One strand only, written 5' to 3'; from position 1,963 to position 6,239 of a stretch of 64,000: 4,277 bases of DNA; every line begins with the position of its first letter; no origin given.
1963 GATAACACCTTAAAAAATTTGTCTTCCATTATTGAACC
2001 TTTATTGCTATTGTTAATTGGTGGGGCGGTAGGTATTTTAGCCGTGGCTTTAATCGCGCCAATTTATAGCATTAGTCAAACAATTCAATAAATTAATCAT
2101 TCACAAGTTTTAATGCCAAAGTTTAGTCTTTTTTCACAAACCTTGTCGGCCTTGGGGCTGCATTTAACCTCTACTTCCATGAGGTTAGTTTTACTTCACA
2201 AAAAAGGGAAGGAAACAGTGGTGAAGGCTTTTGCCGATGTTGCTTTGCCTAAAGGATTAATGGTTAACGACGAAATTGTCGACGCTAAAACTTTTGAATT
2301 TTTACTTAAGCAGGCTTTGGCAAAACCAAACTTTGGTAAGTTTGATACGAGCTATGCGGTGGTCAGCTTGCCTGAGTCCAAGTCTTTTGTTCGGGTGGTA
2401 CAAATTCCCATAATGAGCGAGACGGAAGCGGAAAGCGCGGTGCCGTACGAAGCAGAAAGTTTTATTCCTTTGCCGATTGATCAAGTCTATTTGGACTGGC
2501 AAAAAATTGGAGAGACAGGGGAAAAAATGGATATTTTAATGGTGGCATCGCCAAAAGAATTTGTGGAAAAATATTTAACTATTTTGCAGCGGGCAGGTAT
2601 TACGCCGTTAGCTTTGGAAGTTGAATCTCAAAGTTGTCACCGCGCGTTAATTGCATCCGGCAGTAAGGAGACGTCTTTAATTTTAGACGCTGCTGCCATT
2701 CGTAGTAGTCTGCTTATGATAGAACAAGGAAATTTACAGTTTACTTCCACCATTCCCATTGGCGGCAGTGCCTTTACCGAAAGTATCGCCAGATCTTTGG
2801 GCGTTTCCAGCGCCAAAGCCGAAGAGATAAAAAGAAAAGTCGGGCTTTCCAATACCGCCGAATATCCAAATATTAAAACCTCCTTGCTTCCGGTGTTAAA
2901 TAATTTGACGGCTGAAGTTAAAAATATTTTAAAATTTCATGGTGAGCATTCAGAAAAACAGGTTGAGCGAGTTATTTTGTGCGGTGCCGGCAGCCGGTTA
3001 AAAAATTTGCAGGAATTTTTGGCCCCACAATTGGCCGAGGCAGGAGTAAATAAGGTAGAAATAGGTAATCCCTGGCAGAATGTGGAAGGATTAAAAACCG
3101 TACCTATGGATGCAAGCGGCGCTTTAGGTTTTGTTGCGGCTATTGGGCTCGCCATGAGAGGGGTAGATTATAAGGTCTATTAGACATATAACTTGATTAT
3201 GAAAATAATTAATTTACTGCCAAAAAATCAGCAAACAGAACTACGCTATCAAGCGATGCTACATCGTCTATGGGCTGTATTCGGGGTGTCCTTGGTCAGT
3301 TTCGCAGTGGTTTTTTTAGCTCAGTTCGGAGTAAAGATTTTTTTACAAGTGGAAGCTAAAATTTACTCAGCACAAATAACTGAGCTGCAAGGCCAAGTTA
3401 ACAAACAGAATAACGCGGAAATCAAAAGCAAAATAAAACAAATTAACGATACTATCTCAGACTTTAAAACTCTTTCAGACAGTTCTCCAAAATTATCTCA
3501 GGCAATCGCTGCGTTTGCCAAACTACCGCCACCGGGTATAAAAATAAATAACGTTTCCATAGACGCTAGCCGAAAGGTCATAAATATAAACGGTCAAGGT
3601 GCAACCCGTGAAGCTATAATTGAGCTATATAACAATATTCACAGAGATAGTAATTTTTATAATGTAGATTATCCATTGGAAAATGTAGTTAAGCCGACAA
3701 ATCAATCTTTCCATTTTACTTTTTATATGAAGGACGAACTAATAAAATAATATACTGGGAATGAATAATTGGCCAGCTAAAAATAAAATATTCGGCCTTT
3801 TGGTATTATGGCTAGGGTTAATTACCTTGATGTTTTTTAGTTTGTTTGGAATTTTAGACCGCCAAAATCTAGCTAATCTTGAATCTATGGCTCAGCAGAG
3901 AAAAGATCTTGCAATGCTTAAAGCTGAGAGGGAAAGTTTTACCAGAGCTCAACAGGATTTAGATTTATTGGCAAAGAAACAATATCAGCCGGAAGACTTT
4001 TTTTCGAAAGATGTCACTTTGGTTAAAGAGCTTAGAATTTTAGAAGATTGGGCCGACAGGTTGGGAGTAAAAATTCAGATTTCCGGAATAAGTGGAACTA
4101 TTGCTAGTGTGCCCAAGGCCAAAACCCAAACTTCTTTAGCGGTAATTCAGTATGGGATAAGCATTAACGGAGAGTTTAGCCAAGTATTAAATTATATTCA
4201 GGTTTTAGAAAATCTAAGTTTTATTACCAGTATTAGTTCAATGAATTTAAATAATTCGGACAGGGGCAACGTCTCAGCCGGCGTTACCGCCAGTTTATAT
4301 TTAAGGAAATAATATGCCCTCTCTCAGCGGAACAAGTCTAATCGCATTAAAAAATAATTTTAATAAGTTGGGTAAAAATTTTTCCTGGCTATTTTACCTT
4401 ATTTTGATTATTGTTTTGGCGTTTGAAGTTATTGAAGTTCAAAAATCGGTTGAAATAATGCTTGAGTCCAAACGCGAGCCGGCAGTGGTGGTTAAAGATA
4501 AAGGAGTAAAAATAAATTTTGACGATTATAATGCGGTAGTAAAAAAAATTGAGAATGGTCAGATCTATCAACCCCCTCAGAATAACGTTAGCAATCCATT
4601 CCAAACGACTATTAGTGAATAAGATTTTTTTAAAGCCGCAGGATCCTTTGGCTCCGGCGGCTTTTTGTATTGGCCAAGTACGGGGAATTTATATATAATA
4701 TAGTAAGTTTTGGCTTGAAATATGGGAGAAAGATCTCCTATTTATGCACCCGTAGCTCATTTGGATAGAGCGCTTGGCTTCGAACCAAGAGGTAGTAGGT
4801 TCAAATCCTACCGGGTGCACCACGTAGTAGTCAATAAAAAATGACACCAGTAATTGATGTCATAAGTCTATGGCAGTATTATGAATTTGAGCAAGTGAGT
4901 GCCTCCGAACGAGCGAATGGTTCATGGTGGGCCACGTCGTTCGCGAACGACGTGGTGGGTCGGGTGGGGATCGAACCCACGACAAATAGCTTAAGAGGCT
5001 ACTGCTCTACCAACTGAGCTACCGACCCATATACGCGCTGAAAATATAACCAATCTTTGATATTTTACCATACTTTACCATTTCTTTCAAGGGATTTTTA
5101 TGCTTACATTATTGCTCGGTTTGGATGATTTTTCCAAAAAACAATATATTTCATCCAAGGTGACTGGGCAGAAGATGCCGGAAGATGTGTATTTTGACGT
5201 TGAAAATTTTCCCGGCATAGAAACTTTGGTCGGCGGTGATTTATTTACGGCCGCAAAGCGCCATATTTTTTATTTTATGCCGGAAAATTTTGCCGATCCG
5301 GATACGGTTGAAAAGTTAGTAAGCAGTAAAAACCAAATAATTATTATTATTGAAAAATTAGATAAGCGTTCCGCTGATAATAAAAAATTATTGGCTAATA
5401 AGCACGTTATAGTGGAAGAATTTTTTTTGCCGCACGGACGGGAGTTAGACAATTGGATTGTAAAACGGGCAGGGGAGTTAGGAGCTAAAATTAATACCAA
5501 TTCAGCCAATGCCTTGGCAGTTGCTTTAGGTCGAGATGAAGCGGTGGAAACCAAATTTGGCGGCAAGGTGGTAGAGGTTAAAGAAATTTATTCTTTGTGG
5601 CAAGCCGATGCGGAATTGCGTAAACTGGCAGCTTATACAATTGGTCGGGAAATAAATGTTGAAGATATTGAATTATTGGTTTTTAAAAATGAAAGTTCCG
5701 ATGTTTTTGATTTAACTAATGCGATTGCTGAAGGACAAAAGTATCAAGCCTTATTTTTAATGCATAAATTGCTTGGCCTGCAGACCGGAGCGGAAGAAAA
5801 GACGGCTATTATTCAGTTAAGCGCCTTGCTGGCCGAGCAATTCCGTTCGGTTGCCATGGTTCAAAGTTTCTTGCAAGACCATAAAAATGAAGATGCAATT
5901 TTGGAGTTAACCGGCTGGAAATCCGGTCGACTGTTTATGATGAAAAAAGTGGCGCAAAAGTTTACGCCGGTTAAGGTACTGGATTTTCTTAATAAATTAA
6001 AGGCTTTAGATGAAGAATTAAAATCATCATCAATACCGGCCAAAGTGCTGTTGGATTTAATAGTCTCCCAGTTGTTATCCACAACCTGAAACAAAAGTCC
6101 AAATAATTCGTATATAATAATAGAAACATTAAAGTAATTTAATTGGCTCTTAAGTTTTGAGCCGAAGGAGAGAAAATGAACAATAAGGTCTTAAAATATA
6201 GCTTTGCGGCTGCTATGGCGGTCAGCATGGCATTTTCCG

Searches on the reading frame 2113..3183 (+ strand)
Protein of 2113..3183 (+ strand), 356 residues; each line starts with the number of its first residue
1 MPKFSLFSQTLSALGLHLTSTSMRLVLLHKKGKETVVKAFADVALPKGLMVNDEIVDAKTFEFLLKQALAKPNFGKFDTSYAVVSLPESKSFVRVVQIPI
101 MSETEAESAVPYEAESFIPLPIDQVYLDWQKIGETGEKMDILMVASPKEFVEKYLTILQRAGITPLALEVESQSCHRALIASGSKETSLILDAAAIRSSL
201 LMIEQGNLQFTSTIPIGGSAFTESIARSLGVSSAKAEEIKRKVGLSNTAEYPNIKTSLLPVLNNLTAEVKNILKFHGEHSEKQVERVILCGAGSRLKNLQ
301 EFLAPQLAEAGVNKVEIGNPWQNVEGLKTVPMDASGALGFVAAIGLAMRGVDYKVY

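Call 70: search_protein_families(library=pfam, proteins=[window:2113-3183:+], max_evalue=0.00001)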
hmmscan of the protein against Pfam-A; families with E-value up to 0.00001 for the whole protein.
window:2113-3183:+ (356 aa): 2 families
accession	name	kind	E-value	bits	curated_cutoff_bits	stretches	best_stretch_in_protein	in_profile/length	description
PF11104.14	PilM_2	-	7.3e-42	143.9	27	1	15-350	1-339/340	Type IV pilus assembly protein PilM;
PF14450.12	FtsA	-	3.4e-10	40.8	31.8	1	199-324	11-114/127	Cell division protein FtsA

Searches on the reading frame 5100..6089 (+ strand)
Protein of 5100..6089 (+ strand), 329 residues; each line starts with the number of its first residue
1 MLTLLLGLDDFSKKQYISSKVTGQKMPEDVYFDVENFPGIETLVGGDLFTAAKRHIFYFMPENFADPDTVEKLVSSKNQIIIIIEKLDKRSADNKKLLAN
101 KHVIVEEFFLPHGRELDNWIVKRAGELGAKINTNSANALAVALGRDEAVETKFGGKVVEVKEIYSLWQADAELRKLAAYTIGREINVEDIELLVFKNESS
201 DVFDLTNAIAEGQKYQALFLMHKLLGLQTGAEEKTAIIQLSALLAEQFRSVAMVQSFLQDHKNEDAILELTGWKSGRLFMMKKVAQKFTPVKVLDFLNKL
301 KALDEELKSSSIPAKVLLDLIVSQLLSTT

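Call 70: search_protein_families(library=pfam, proteins=[window:5100-6089:+], max_evalue=0.00001)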
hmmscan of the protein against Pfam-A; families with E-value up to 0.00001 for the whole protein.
window:5100-6089:+ (329 aa): 1 family
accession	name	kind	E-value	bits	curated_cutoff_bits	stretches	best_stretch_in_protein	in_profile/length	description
PF21694.2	DNA_pol3_delta_C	-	1.3e-15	57.9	27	1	200-324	2-120/121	DNA polymerase III delta subunit, C-terminal domain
